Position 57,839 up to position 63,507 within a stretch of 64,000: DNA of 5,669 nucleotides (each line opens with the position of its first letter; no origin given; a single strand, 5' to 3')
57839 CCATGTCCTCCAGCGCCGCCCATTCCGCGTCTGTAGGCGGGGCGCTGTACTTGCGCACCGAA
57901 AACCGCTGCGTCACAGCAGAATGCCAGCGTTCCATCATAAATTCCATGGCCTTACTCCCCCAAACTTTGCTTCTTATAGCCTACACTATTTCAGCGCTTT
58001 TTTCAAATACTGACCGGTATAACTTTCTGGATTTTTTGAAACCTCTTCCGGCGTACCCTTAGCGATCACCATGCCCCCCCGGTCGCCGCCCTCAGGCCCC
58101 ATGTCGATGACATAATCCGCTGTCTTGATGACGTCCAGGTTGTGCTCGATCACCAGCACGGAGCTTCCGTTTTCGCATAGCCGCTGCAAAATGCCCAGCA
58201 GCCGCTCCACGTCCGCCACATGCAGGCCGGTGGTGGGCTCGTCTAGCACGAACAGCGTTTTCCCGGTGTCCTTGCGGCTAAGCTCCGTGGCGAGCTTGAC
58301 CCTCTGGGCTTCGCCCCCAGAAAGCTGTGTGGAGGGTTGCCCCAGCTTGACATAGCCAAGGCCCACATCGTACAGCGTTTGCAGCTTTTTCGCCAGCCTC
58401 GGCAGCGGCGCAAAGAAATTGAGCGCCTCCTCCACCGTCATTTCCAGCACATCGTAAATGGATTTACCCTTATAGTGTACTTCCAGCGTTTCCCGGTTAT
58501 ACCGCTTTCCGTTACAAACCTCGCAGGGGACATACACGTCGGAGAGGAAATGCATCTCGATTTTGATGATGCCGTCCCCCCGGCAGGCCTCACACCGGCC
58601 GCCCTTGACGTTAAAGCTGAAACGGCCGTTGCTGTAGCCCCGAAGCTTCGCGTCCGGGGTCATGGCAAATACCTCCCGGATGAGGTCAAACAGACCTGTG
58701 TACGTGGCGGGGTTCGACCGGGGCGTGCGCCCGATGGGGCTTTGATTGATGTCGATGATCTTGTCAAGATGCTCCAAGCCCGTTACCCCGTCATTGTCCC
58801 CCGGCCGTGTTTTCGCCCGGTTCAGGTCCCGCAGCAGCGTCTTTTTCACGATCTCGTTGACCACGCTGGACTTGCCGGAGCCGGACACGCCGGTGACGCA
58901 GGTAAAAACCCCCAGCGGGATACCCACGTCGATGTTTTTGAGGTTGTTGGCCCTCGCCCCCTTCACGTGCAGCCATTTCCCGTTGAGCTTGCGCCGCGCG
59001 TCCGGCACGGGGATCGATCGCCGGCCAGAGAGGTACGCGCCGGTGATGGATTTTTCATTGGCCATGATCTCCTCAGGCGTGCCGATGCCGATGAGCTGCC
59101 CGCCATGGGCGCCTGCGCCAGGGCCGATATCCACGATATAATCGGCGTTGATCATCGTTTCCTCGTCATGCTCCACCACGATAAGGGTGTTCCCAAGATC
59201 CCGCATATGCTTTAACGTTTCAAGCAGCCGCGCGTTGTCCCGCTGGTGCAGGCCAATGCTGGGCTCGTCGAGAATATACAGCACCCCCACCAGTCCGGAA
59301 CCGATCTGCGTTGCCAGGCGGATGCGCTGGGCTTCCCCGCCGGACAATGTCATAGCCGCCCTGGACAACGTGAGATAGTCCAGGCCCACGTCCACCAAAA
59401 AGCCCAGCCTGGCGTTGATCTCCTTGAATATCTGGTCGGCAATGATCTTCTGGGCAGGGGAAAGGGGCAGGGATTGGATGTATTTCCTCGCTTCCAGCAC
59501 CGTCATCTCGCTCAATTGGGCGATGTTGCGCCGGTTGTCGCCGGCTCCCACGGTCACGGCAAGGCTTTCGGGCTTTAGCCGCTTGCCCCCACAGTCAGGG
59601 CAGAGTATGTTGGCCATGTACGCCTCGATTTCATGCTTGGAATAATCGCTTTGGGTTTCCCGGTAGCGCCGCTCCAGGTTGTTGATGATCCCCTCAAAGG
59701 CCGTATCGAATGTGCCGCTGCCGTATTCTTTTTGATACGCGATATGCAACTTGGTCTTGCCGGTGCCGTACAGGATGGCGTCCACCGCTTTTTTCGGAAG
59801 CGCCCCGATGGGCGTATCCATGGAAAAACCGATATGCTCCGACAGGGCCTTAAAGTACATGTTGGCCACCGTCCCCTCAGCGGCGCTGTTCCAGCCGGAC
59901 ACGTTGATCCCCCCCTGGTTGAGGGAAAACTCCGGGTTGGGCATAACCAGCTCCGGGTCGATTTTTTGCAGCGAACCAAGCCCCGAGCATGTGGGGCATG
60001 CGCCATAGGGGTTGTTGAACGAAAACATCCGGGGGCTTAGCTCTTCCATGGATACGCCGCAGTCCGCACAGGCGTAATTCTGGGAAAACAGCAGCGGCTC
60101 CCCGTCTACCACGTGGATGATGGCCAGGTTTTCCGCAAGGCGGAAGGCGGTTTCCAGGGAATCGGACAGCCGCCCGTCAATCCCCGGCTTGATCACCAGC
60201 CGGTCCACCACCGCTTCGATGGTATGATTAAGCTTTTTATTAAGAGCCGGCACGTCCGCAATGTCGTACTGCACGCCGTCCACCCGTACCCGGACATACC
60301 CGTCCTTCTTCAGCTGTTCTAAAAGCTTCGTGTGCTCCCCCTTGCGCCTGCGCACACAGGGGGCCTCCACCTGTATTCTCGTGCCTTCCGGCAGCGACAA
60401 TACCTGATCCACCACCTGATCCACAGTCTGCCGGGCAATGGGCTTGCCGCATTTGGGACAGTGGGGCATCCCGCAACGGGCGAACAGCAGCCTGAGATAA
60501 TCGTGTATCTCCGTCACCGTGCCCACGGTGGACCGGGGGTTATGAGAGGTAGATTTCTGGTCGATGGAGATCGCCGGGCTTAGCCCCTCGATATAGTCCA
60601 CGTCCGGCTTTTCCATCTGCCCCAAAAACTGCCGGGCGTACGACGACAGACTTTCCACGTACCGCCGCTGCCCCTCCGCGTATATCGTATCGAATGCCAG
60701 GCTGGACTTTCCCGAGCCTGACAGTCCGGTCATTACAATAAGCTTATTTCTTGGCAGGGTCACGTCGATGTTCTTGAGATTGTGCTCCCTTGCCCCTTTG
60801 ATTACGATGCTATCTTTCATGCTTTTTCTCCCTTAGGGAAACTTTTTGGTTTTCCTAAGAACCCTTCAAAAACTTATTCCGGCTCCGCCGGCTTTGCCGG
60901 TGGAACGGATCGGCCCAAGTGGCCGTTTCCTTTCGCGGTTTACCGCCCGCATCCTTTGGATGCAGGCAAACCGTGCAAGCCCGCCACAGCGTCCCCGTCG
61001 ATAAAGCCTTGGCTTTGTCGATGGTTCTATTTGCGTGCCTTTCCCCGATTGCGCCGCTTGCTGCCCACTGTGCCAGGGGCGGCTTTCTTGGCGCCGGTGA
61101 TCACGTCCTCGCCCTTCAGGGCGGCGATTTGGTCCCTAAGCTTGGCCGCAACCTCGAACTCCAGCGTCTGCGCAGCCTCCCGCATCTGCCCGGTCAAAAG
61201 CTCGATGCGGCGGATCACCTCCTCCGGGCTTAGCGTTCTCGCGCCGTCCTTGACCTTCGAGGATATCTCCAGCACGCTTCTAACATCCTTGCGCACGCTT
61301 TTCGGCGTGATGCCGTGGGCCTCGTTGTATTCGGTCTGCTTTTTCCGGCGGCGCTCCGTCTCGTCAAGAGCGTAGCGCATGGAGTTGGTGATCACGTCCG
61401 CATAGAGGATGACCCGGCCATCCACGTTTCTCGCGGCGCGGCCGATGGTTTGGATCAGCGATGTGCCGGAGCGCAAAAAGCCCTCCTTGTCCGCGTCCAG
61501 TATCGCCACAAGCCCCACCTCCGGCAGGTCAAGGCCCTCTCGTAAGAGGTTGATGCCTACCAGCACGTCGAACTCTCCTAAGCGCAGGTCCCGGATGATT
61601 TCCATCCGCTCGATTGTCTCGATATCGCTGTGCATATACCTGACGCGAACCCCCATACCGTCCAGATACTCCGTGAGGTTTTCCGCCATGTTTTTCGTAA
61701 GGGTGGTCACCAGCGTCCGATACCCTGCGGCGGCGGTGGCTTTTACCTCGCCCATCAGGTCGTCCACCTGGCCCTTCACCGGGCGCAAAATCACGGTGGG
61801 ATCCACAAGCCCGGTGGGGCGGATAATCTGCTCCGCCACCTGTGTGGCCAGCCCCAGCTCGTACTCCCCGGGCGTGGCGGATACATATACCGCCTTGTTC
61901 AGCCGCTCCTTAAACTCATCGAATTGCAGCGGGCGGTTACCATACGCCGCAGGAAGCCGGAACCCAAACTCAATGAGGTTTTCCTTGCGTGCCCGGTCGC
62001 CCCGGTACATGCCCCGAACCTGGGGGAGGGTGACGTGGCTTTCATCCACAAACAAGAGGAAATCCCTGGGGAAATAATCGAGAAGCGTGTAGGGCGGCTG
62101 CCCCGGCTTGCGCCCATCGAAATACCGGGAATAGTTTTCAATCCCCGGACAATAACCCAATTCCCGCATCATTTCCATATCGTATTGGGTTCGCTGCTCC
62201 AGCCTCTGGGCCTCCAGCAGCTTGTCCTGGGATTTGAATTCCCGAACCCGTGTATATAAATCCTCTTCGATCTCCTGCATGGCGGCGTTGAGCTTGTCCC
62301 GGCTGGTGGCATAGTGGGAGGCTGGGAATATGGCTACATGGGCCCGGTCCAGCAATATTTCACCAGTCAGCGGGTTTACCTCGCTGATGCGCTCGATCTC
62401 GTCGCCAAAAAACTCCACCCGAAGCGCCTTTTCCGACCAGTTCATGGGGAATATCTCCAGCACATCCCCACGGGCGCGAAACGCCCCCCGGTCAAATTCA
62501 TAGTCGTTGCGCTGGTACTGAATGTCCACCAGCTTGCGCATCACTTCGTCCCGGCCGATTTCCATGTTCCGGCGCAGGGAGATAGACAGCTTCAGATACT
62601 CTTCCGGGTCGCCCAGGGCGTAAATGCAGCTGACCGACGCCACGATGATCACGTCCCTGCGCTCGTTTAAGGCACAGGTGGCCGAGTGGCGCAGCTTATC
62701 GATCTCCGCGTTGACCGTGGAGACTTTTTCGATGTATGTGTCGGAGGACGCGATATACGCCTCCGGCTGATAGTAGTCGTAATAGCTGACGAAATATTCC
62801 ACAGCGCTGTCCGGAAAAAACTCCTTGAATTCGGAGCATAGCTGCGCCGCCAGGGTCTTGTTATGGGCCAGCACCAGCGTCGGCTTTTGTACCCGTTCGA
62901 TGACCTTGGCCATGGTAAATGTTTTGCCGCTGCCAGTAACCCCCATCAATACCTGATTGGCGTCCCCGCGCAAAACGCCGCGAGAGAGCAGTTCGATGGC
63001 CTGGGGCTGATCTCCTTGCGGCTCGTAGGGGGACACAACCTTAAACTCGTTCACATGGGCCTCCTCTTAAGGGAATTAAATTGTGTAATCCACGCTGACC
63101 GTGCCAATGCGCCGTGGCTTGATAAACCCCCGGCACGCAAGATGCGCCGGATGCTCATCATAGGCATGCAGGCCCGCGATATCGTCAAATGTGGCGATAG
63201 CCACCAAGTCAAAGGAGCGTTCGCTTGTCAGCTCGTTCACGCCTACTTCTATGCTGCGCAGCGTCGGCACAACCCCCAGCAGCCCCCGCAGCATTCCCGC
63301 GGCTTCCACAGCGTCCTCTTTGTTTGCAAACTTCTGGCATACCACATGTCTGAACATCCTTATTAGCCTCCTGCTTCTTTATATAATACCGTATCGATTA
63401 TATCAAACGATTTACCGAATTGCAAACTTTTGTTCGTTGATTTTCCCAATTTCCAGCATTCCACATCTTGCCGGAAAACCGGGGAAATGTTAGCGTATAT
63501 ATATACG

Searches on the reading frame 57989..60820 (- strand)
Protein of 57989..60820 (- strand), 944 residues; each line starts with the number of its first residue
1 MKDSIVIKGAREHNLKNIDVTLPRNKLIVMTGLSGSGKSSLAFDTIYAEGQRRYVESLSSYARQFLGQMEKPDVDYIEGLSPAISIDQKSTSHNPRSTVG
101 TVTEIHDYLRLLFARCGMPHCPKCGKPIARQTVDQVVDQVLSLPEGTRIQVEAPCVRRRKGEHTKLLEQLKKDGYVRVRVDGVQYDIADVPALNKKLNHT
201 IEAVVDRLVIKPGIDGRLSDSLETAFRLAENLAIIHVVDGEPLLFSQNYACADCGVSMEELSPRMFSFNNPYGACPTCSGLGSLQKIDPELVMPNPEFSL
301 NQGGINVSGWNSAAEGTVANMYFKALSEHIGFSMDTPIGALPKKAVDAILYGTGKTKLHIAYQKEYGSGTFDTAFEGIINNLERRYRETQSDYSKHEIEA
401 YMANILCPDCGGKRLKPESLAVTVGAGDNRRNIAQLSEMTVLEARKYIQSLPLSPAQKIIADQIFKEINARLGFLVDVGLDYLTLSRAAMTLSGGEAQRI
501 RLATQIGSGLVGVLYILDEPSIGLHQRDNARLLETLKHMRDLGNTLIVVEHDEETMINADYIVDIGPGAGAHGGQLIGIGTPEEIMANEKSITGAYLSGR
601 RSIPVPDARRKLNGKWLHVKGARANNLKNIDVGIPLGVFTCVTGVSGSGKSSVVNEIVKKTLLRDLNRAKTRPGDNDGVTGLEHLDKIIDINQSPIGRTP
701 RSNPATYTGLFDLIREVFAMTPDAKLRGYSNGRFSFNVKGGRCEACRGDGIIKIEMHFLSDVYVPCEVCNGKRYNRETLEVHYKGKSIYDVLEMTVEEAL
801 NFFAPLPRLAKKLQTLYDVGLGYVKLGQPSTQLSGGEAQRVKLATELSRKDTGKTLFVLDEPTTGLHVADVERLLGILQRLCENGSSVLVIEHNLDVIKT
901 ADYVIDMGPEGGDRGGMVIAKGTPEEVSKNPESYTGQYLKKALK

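Call 35: search_protein_families(library=pfam, proteins=[window:57989-60820:-], max_evalue=0.001)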
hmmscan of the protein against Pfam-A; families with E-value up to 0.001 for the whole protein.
window:57989-60820:- (944 aa): 13 families
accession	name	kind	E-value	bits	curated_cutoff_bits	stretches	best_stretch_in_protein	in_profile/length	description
PF17760.6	UvrA_inter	-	1.3e-37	128.4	23.3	1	131-238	1-108/109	UvrA interaction domain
PF17755.6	UvrA_DNA-bind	-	4.3e-34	117.6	23.2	1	288-399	1-109/110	UvrA DNA-binding domain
PF00005.33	ABC_tran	-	8.7e-18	65.7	25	1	808-864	84-137/137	ABC transporter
PF02463.25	SMC_N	-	1.4e-12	47.9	40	0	832-907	136-211/220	RecF/RecN/SMC N terminal domain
PF13304.12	AAA_21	-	2.2e-07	31.7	27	1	827-890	232-295/304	AAA domain, putative AbiEii toxin, Type IV TA system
PF12399.14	BCA_ABC_TP_C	-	2.6e-06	27.3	25.5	0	918-932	2-16/27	Branched-chain amino acid ATP-binding cassette transporter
PF20703.3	nSTAND1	-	4.7e-06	26.9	27.1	0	11-42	19-50/379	Novel STAND NTPase 1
PF03193.22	RsgA_GTPase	-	1.4e-05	25.5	30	0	621-661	91-130/174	RsgA GTPase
PF13191.12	AAA_16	-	1.7e-05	25.8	32.6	0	640-659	27-46/167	AAA ATPase domain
PF13555.12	AAA_29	-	3.6e-05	23.9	27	0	19-41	16-38/61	P-loop containing region of AAA domain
PF13671.12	AAA_33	-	0.00019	22.2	27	0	27-42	1-16/143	AAA domain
PF01583.26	APS_kinase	-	0.00034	21.1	21.1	0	640-676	5-40/152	Adenylylsulphate kinase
PF25201.1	nSTAND6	-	0.0008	19.9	27.7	0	11-41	4-34/148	Novel STAND NTPase 6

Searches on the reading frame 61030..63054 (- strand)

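Call 35: search_protein_families(library=pfam, proteins=[window:61030-63054:-], max_evalue=0.001)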
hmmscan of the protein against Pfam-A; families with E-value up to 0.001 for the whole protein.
window:61030-63054:- (675 aa): 7 families
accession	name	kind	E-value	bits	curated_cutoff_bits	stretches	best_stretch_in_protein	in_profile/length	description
PF17757.6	UvrB_inter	-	5.2e-34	116.7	22.9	1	158-248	1-91/91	UvrB interaction domain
PF12344.14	UvrB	-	4.8e-22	78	27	1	550-592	1-43/43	Ultra-violet resistance protein B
PF00271.37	Helicase_C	-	2.6e-19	69.9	23.5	1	437-543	10-109/110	Helicase conserved C-terminal domain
PF04851.21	ResIII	-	4.9e-13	49.8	22.5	1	12-138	4-131/164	Type III restriction enzyme, res subunit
PF02151.25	UVR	-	7.6e-08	32.3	21.5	1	615-648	2-35/36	UvrB/uvrC motif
PF00270.35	DEAD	-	2.8e-06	27.6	26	1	16-86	4-75/167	DEAD/DEAH box helicase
PF13604.12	AAA_30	-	0.00073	19.8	27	0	28-75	15-65/191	AAA domain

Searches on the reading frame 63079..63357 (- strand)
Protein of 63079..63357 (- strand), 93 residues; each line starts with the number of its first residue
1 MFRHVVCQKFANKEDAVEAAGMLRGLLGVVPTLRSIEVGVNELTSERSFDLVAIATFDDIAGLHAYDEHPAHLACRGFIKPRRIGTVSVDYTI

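Call 35: search_protein_families(library=pfam, proteins=[window:63079-63357:-], max_evalue=0.001)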
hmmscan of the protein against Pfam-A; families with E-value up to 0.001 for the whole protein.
window:63079-63357:- (93 aa): 1 family
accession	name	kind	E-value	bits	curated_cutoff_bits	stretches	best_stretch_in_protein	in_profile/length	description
PF07876.18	Dabb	-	4.2e-18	66.3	25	1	3-92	2-95/96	Stress responsive A/B Barrel Domain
